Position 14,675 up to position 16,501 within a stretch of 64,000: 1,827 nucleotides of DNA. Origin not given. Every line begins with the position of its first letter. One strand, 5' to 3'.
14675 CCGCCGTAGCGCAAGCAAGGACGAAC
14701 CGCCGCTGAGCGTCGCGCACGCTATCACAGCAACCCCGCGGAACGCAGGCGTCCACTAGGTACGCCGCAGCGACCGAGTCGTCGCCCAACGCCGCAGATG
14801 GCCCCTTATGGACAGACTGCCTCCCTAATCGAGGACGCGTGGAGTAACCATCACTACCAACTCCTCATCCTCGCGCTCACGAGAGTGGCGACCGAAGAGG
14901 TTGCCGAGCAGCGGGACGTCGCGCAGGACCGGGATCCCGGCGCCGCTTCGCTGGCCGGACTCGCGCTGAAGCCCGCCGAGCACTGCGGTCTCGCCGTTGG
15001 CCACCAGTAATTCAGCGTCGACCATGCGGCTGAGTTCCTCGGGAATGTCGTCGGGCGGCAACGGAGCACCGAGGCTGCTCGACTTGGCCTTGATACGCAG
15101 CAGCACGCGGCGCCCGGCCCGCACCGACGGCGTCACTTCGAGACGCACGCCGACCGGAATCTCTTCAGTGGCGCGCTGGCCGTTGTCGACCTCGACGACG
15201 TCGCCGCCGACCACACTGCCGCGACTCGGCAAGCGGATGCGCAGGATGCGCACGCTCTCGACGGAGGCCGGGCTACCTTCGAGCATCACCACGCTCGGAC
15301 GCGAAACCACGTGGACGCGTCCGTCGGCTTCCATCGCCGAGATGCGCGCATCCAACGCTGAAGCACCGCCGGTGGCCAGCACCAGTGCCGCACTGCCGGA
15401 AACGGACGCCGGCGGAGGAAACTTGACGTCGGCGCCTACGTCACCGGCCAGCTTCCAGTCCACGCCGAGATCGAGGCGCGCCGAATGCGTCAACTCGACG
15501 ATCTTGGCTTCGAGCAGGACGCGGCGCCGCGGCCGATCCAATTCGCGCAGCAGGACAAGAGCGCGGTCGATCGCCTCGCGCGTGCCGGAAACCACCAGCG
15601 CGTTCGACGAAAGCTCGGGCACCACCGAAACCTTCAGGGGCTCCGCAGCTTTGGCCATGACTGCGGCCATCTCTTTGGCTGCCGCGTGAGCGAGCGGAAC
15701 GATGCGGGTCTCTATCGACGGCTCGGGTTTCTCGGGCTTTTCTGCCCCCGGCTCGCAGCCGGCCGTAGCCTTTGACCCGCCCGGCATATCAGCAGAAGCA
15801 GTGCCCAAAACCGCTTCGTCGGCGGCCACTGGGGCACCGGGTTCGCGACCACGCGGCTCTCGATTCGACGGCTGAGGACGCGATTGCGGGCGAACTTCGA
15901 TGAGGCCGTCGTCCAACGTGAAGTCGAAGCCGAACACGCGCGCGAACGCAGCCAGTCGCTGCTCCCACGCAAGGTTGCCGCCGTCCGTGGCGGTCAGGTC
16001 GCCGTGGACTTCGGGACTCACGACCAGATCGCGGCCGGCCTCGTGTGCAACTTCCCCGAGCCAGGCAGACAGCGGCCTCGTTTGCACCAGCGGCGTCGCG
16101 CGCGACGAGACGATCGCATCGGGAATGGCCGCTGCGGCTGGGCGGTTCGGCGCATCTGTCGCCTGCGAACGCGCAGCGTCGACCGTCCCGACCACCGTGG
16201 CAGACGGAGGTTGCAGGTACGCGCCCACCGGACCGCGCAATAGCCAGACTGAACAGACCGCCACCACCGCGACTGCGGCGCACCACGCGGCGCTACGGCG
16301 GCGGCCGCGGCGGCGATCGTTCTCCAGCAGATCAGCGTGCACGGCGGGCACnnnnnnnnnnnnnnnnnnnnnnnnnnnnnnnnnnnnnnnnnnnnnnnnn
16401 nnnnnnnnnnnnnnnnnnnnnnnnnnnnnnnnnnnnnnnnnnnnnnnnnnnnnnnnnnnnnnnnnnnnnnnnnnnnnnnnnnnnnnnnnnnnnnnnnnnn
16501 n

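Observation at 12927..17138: Orphan PilQ-type secretin retaining the ancestral pilQ-aroK-aroB linkage without pilMNOP, and with aroK-aroB fused into one ORF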

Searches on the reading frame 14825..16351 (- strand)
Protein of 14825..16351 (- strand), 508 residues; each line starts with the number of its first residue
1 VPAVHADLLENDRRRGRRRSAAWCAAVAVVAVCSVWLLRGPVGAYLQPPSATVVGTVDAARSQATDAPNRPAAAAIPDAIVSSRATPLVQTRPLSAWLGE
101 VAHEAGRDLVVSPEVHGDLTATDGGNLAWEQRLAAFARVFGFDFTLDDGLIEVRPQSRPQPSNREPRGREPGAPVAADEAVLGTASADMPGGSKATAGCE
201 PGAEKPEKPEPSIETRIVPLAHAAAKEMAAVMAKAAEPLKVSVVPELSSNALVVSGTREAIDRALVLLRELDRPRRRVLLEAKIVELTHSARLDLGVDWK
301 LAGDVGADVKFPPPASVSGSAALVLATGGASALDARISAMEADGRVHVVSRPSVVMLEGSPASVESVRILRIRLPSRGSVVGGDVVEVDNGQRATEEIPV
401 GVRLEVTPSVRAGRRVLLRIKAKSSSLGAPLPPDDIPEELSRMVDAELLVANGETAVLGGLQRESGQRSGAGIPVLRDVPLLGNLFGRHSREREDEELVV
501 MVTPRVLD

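Call 4: search_protein_families(library=pfam, proteins=[window:14825-16351:-], max_evalue=0.01)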
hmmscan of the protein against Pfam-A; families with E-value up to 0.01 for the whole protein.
window:14825-16351:- (508 aa): 2 families
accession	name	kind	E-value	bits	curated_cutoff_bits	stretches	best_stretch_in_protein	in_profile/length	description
PF00263.26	Secretin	-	6.5e-36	123.9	27.5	1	339-507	1-168/169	Bacterial type II and III secretion system protein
PF03958.22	Secretin_N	-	1.4e-10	41.7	28.2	1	215-276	1-68/69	Bacterial type II/III secretion system short domain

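Call 5: search_protein_families(library=ncbifam, proteins=[window:14825-16351:-], max_evalue=0.01)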
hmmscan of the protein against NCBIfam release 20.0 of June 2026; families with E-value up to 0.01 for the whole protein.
window:14825-16351:- (508 aa): 9 families
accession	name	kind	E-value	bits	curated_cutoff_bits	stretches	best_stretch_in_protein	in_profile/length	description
TIGR02515.1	IV_pilus_PilQ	subfamily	2.9e-46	158.3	284.35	2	309-507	237-427/428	type IV pilus secretin PilQ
TIGR02517.1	type_II_gspD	equivalog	1.6e-43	149.1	351.35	2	249-507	309-590/600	type II secretion system secretin GspD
TIGR02516.1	type_III_yscC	equivalog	2.9e-32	111.8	238.45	1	234-507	192-461/463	type III secretion system outer membrane ring subunit SctC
TIGR02519.1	pilus_MshL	equivalog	6.1e-29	100.9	250.2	1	252-507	10-290/290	pilus (MSHA type) biogenesis protein MshL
NF010083.0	PRK13568.1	equivalog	1e-26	93.7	554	1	207-507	115-417/419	DNA uptake porin HofQ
NF007851.2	PRK10560.1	exception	9.2e-24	84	598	1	212-507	116-409/412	DNA uptake porin HofQ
NF011873.0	PRK15346.1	equivalog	3.4e-16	59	524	1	245-491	240-478/499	EscC/YscC/HrcC family type III secretion system outer membrane ring protein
NF042912.1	Amuc_1098_fam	equivalog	3e-14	52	750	1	442-508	731-797/805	Amuc_1098 family type IV pilus outer membrane protein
TIGR02520.1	pilus_B_mal_scr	equivalog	1.7e-09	36.8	287.65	1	181-504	178-511/513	PilN family type IVB pilus formation outer membrane protein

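Call 6: find_homologous_proteins(query=window:14825-16351:-, max_evalue=0.00001)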
Query window:14825-16351:- (508 aa): 150 proteins with E <= 0.00001 among 8000 candidates; the best 120 are listed.
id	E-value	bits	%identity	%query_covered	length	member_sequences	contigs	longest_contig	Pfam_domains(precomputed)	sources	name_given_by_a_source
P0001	0.0e+0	1075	100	100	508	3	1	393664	PF03958.23,PF00263.27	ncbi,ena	-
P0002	8.4e-201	686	67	100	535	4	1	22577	PF03958.23,PF00263.27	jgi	-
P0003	8.5e-198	676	71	94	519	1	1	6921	PF03958.23,PF00263.27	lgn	-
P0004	2.8e-197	675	70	94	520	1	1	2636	PF03958.23,PF00263.27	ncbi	-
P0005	1.0e-184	633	64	99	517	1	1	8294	PF03958.23,PF00263.27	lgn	-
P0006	2.8e-176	605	74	83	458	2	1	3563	PF03958.23,PF00263.27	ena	-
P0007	1.9e-157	543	63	82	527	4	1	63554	PF03958.23,PF00263.27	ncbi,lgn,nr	ncbi:MAG TPA: secretin N-terminal domain-containing protein [Candidatus Binatia bacterium]|nr:secret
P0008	7.0e-155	535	61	88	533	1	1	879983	PF03958.23,PF00263.27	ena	-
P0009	5.1e-153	529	59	89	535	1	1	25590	PF03958.23,PF00263.27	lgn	-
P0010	5.1e-152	525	62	83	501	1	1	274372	PF03958.23,PF00263.27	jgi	-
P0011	1.1e-151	524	62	83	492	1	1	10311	PF03958.23,PF00263.27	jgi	jgi:hypothetical protein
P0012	1.4e-149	517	62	83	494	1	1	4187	PF03958.23,PF00263.27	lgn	-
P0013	2.0e-149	517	62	83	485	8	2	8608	PF03958.23,PF00263.27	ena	-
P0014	9.4e-149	515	61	83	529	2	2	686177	PF03958.23,PF00263.27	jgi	-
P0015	1.2e-148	514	61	83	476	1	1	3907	PF03958.23,PF00263.27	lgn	-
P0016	1.4e-148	514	62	85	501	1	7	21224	PF03958.23,PF00263.27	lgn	-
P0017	4.4e-148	512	61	84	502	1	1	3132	PF03958.23,PF00263.27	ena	-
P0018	5.0e-148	512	62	83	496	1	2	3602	PF03958.23,PF00263.27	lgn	-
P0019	1.1e-147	511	62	83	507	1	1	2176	PF03958.23,PF00263.27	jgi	jgi:hypothetical protein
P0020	7.9e-147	508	58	91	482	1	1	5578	PF03958.23,PF00263.27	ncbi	ncbi:MAG: type II secretion system protein GspD [Candidatus Binatia bacterium]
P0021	2.9e-146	506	61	84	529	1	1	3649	PF03958.23,PF00263.27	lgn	-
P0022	6.4e-146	505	60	87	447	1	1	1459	PF03958.23,PF00263.27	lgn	-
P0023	1.9e-145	504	62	83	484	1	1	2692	PF03958.23,PF00263.27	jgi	jgi:hypothetical protein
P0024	3.6e-145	503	63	83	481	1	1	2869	PF03958.23,PF00263.27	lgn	-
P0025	4.7e-145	502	60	83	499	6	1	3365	PF03958.23,PF00263.27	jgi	jgi:type II secretory pathway component GspD/PulD (secretin)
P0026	6.6e-145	502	59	86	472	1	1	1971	PF03958.23,PF00263.27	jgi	jgi:type II secretory pathway component GspD/PulD (secretin)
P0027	1.9e-144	500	60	83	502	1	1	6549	PF03958.23,PF00263.27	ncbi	-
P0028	2.0e-144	500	60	86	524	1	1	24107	PF03958.23,PF00263.27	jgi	-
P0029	4.1e-144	499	60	83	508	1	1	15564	PF03958.23,PF00263.27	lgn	-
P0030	4.6e-144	499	61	85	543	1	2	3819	PF03958.23,PF00263.27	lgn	-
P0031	1.2e-143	498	60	85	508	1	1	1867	PF03958.23,PF00263.27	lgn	-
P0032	7.5e-143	495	61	84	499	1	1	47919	PF03958.23,PF00263.27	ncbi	-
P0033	1.0e-142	495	60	83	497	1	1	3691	PF03958.23,PF00263.27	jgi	jgi:hypothetical protein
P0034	1.5e-142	494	60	83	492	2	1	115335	PF03958.23,PF00263.27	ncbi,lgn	ncbi:MAG TPA: secretin N-terminal domain-containing protein [Candidatus Binatia bacterium]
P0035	1.0e-141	491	59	83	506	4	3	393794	PF03958.23,PF00263.27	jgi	jgi:hypothetical protein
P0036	1.9e-141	491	60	83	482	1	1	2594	PF03958.23,PF00263.27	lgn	-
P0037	2.3e-141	490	59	84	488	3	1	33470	PF03958.23,PF00263.27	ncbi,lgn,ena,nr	ncbi:MAG TPA: secretin N-terminal domain-containing protein [Candidatus Limnocylindrales bacterium]|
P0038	3.3e-141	490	59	87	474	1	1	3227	PF03958.23,PF00263.27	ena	-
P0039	3.6e-138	480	57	93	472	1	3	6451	PF03958.23,PF00263.27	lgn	-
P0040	5.5e-135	469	61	83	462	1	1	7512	PF03958.23,PF00263.27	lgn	-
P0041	9.9e-134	465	60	79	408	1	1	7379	PF03958.23,PF00263.27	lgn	-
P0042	2.1e-117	411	65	63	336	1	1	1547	PF03958.23,PF00263.27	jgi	jgi:type II secretory pathway component GspD/PulD (secretin)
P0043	2.9e-112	394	62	67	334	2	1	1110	PF03958.23,PF00263.27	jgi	jgi:type II secretory pathway component GspD/PulD (secretin)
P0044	4.2e-109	384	50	83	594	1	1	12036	PF03958.23,PF00263.27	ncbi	-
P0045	1.2e-104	369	51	79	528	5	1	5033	PF03958.23,PF00263.27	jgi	jgi:hypothetical protein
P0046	2.1e-104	368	57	58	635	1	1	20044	PF03958.23,PF00263.27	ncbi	-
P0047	3.7e-104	368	50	82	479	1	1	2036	PF03958.23,PF00263.27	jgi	-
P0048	5.4e-103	364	51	85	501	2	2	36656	PF03958.23,PF00263.27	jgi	jgi:hypothetical protein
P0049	1.1e-102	363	50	82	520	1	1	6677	PF03958.23,PF00263.27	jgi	jgi:type II secretory pathway component GspD/PulD (secretin)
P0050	2.7e-102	361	50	82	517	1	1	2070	PF03958.23,PF00263.27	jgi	jgi:type II secretory pathway component GspD/PulD (secretin)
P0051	2.0e-101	359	49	84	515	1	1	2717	PF03958.23,PF00263.27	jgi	jgi:Bacterial type II and III secretion system protein/Bacterial type II/III secretion system short 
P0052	2.3e-101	358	48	88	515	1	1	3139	PF03958.23,PF00263.27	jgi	jgi:type II secretory pathway component GspD/PulD (secretin)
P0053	1.2e-100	356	45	91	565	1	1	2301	PF03958.23,PF00263.27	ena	-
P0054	2.2e-99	352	47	90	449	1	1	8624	PF03958.23,PF00263.27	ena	-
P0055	3.3e-98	348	44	95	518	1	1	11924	PF03958.23,PF00263.27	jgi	jgi:type II secretory pathway component GspD/PulD (secretin)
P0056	3.6e-98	348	49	82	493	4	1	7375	PF03958.23,PF00263.27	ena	-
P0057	3.8e-98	348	47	82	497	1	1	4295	PF03958.23,PF00263.27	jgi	jgi:hypothetical protein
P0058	2.0e-96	342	46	86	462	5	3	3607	PF03958.23,PF00263.27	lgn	-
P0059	2.4e-96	342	43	97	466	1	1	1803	PF03958.23,PF00263.27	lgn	-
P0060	7.4e-96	340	46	82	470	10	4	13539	PF03958.23,PF00263.27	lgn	-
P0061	8.0e-94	333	47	83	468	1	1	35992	PF03958.23,PF00263.27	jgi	jgi:type II secretory pathway component HofQ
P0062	1.2e-93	333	44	82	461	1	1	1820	PF03958.23,PF00263.27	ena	-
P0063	1.9e-93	332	48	82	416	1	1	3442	PF03958.23,PF00263.27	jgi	jgi:type II secretory pathway component GspD/PulD (secretin)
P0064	5.7e-93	331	46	86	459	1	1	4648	PF03958.23,PF00263.27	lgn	-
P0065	1.1e-92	330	43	14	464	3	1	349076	PF03958.23,PF00263.27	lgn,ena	-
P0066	4.2e-92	328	52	56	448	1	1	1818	PF03958.23,PF00263.27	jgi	-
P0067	4.6e-92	328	46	83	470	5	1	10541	PF03958.23,PF00263.27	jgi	jgi:type II secretory pathway component GspD/PulD (secretin)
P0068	1.8e-91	326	45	82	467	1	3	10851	PF03958.23,PF00263.27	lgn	-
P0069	2.3e-91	325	46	83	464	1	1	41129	PF03958.23,PF00263.27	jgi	-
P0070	2.9e-91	325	46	83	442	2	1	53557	PF03958.23,PF00263.27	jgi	-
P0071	1.1e-90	323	44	87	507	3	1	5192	PF03958.23,PF00263.27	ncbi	-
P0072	3.9e-90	321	47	87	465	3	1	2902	PF03958.23,PF00263.27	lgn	-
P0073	4.3e-90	321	45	82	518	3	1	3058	PF03958.23,PF00263.27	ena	-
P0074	1.9e-89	319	47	82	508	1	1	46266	PF03958.23,PF00263.27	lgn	-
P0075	3.0e-89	318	48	75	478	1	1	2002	PF03958.23,PF00263.27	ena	-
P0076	4.3e-89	318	44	86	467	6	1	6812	PF03958.23,PF00263.27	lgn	-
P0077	4.4e-89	318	45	82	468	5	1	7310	PF03958.23,PF00263.27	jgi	jgi:type II secretory pathway component HofQ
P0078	6.8e-89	317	46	82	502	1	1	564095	PF03958.23,PF00263.27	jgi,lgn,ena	-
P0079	3.2e-87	312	44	82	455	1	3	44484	PF03958.23,PF00263.27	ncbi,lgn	ncbi:MAG: type II secretion system protein GspD [Candidatus Binatia bacterium]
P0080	9.5e-87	310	45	82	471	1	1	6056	PF03958.23,PF00263.27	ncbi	-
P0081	1.6e-86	309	46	82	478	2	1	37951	PF03958.23,PF00263.27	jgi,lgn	-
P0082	1.8e-86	309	46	83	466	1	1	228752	PF03958.23,PF00263.27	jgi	jgi:type II secretory pathway component HofQ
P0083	1.9e-86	309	44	82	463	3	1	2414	PF03958.23,PF00263.27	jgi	jgi:type II secretory pathway component GspD/PulD (secretin)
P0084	2.0e-86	309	45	82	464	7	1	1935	PF03958.23,PF00263.27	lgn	-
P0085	3.0e-86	309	55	58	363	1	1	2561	PF03958.23,PF00263.27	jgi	jgi:general secretion pathway protein D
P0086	3.5e-86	308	45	81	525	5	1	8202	PF03958.23,PF00263.27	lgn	-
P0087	4.8e-85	305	44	83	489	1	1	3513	PF03958.23,PF00263.27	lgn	-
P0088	1.6e-84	303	45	81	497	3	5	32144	PF03958.23,PF00263.27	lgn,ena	-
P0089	3.0e-84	302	44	82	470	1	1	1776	PF03958.23,PF00263.27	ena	-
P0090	4.2e-84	301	44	82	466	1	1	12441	PF03958.23,PF00263.27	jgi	jgi:type II secretory pathway component GspD/PulD (secretin)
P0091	1.0e-83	300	43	85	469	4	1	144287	PF03958.23,PF00263.27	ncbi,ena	-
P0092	3.1e-83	299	44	82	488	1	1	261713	PF03958.23,PF00263.27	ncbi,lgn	-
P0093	3.6e-83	298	40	99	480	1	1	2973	PF03958.23,PF00263.27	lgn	-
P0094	3.7e-83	298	44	83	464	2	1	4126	PF03958.23,PF00263.27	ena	-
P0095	7.2e-83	297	57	56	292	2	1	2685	PF03958.23,PF00263.27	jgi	jgi:type II secretory pathway component GspD/PulD (secretin)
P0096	3.5e-82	295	46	82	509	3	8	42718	PF03958.23,PF00263.27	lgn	-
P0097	3.7e-82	295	45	82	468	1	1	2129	PF03958.23,PF00263.27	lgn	-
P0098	3.1e-81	292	44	82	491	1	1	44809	PF03958.23,PF00263.27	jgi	jgi:hypothetical protein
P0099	4.0e-81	292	44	82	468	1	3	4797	PF03958.23,PF00263.27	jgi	jgi:hypothetical protein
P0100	4.5e-81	291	45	82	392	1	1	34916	PF03958.23,PF00263.27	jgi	jgi:general secretion pathway protein D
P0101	8.3e-81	291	42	88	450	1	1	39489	PF03958.23,PF00263.27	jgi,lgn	jgi:hypothetical protein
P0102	1.6e-80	290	42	83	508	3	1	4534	PF03958.23,PF00263.27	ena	-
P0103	3.6e-78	282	56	52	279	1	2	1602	PF03958.23,PF00263.27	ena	-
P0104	1.2e-76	277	53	56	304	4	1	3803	PF03958.23,PF00263.27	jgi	-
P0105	2.8e-75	272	42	79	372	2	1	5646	PF03958.23,PF00263.27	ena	-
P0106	1.7e-65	240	40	85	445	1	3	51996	PF00263.27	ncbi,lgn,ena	-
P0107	9.7e-60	221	45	56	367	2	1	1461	PF03958.23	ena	-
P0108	8.8e-54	201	50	45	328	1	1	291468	PF03958.23,PF00263.27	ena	-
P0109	4.0e-36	143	30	80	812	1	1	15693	PF21305.3,PF03958.23,PF11741.14,PF00263.27,PF07660.20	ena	-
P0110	9.4e-23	99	32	53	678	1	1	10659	PF21305.3,PF03958.23,PF00263.27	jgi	jgi:general secretion pathway protein D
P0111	3.1e-22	97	32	52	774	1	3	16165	PF21305.3,PF03958.23,PF00263.27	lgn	-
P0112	2.4e-20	91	30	53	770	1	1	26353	PF21305.3,PF03958.23,PF00263.27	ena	-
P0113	5.6e-20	90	32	53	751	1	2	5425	PF21305.3,PF03958.23,PF00263.27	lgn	-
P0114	8.5e-20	89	27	60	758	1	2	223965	PF21305.3,PF03958.23,PF11741.14,PF00263.27,PF07660.20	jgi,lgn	jgi:type IV pilus assembly protein PilQ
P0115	1.9e-18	85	26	81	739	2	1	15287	PF21305.3,PF03958.23,PF00263.27,PF07660.20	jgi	-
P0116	1.9e-18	85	25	81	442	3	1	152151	PF21305.3,PF03958.23,PF00263.27,PF07660.20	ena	-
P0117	2.1e-18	85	27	46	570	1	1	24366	PF21305.3,PF00263.27,PF07660.20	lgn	-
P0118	6.9e-18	83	24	81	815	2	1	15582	PF21305.3,PF03958.23,PF00263.27,PF07660.20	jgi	-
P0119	1.3e-17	82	24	82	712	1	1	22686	PF03958.23,PF00263.27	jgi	jgi:type IV pilus secretin PilQ/predicted competence protein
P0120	3.8e-17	81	25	81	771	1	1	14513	PF21305.3,PF03958.23,PF00263.27,PF07660.20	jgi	-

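Call 8: find_encoding_contigs(protein=P0008, flank=10000, max_places=2)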
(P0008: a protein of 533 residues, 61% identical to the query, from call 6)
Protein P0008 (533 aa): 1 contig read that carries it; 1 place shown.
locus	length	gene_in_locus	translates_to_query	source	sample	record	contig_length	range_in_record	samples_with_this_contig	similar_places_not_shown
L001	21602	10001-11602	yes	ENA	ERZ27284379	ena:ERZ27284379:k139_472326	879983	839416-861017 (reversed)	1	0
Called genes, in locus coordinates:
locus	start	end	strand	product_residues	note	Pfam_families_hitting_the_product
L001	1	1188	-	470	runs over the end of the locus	PF03951:Gln-synt_N, PF00120:Gln-synt_C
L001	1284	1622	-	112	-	PF00543:P-II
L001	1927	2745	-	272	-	PF05099:TerB, PF00226:DnaJ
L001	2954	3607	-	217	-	PF00834:Ribul_P_3_epim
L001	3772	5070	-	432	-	PF01029:NusB, PF22458:RsmF-B_ferredox, PF01189:Methyltr_RsmB-F, PF01728:FtsJ (weak), PF13847:Methyltransf_31, PF13649:Methyltransf_25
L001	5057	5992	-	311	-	PF00551:Formyl_trans_N, PF02911:Formyl_trans_C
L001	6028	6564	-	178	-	PF01327:Pep_deformylase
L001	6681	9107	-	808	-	PF17764:PriA_3primeBD, PF00270:DEAD, PF04851:ResIII, PF18319:Zn_ribbon_PriA, PF00271:Helicase_C (weak), PF18074:PriA_C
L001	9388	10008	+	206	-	-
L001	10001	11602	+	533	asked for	PF03958:Secretin_N, PF00263:Secretin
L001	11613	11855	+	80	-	-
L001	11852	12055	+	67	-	PF10049:DUF2283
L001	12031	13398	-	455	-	PF02518:HATPase_c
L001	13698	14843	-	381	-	PF00930:DPPIV_N (faint), PF07676:PD40 (weak), PF26549:Tricorn_N (weak), PF26550:Tricorn_2nd (faint), PF07676:PD40 (weak), PF26549:Tricorn_N (weak), PF07676:PD40 (weak), PF18998:Flg_new_2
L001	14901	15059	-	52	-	-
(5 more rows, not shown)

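Call 9: find_encoding_contigs(protein=P0014, flank=10000, max_places=2)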
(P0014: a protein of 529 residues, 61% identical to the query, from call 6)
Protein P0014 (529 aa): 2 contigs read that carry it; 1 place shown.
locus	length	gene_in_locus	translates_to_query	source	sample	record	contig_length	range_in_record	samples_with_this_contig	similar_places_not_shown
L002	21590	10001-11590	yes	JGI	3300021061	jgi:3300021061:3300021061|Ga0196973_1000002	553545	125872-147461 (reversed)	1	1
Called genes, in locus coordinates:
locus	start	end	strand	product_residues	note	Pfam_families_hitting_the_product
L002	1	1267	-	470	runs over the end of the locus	PF03951:Gln-synt_N, PF00120:Gln-synt_C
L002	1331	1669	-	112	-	PF00543:P-II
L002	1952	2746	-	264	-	PF05099:TerB, PF00226:DnaJ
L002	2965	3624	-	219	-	PF00834:Ribul_P_3_epim, PF00977:His_biosynth (faint)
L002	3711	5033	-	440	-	PF01029:NusB, PF01728:FtsJ (weak), PF01189:Methyltr_RsmB-F, PF13649:Methyltransf_25 (weak), PF13847:Methyltransf_31 (weak)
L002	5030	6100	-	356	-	PF00551:Formyl_trans_N, PF02911:Formyl_trans_C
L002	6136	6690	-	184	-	PF01327:Pep_deformylase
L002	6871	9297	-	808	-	PF17764:PriA_3primeBD, PF00270:DEAD, PF04851:ResIII, PF00271:Helicase_C (faint), PF18319:Zn_ribbon_PriA, PF18074:PriA_C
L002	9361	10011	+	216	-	-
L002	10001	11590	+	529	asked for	PF03958:Secretin_N, PF00263:Secretin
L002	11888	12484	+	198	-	PF13189:Cytidylate_kin2 (faint), PF13238:AAA_18 (weak), PF13671:AAA_33 (weak), PF01202:SKI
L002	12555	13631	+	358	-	PF00465:Fe-ADH (faint), PF13685:Fe-ADH_2, PF01761:DHQ_synthase, PF24621:DHQS_C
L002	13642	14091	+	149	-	PF01220:DHquinase_II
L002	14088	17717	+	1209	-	PF17757:UvrB_inter, PF02559:CarD_TRCF_RID, PF00270:DEAD, PF04851:ResIII, PF22590:Cas3-like_C_2 (faint), PF00271:Helicase_C, PF03461:TRCF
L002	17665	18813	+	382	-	PF13623:SurA_N_2 (faint), PF13624:SurA_N_3, PF09312:SurA_N (weak), PF13145:Rotamase_2, PF13616:Rotamase_3, PF00639:Rotamase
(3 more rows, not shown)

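Call 31: find_encoding_contigs(protein=P0074, flank=10000, max_places=2)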
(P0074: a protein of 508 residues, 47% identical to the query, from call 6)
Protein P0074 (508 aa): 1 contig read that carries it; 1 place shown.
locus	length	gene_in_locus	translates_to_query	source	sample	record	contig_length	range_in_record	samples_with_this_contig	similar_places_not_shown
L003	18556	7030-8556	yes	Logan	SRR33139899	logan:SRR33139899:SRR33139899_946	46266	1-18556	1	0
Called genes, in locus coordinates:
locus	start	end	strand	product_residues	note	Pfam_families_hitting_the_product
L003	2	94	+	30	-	?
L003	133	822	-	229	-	PF00834:Ribul_P_3_epim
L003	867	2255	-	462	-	PF01029:NusB, PF22458:RsmF-B_ferredox, PF01728:FtsJ (weak), PF01189:Methyltr_RsmB-F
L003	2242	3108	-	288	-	PF00551:Formyl_trans_N, PF02911:Formyl_trans_C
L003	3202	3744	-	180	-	PF01327:Pep_deformylase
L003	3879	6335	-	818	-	PF17764:PriA_3primeBD, PF04851:ResIII, PF00270:DEAD, PF18319:Zn_ribbon_PriA, PF00271:Helicase_C (weak), PF18074:PriA_C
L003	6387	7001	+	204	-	-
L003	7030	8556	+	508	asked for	PF03958:Secretin_N, PF00263:Secretin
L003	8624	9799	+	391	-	PF01264:Chorismate_synt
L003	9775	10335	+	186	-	PF13671:AAA_33 (weak), PF01202:SKI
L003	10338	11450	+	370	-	PF00465:Fe-ADH, PF13685:Fe-ADH_2, PF01761:DHQ_synthase, PF24621:DHQS_C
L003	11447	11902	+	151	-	PF01220:DHquinase_II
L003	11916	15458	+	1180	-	PF17757:UvrB_inter, PF02559:CarD_TRCF_RID, PF00270:DEAD, PF04851:ResIII, PF00271:Helicase_C, PF03461:TRCF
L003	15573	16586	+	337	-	PF09312:SurA_N (faint), PF13616:Rotamase_3, PF00639:Rotamase, PF13145:Rotamase_2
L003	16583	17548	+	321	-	PF04166:PdxA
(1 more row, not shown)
